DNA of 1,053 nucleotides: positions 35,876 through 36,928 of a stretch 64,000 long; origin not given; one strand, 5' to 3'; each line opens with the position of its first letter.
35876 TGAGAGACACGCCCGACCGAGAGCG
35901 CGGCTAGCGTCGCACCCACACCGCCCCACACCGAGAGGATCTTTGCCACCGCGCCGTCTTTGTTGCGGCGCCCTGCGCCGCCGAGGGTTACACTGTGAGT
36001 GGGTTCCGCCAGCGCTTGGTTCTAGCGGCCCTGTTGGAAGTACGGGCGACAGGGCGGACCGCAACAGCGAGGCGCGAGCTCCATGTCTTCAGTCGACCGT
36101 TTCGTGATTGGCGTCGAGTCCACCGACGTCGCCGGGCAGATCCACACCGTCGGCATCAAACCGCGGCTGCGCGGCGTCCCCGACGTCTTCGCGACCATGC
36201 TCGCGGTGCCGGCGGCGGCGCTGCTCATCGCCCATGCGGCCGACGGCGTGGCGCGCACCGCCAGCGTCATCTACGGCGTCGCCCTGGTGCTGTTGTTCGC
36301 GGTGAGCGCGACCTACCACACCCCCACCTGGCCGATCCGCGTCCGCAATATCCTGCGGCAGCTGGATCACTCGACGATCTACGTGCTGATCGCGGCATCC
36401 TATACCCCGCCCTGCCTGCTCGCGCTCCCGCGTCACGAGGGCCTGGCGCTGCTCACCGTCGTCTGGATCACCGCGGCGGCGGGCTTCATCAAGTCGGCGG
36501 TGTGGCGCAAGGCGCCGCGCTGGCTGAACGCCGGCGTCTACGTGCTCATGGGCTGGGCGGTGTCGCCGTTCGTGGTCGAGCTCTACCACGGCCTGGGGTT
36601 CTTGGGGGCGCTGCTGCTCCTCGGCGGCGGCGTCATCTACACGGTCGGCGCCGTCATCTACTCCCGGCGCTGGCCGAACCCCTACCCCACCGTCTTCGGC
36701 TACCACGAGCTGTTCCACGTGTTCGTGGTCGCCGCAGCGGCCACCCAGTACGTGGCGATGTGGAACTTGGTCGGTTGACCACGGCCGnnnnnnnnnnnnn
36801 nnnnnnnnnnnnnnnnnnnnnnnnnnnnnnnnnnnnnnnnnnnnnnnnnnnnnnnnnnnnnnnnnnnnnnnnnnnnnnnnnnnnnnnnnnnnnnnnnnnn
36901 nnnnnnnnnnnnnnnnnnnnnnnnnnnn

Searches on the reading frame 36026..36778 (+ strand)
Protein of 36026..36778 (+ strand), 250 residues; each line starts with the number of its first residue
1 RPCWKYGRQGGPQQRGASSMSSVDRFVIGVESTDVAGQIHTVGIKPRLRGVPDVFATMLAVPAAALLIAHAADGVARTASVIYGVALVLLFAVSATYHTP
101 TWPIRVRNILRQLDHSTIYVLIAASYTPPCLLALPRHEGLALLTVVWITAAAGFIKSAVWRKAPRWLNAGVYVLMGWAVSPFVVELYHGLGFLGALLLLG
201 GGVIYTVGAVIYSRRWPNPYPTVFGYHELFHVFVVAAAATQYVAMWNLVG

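Call 41: search_protein_families(library=pfam, proteins=[window:36026-36778:+], max_evalue=0.001)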
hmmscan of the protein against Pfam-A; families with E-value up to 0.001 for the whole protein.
window:36026-36778:+ (250 aa): 1 family
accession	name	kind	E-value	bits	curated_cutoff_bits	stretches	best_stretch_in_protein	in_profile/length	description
PF03006.26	HlyIII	-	1.2e-44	153.1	26.2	1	54-242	14-224/224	Haemolysin-III related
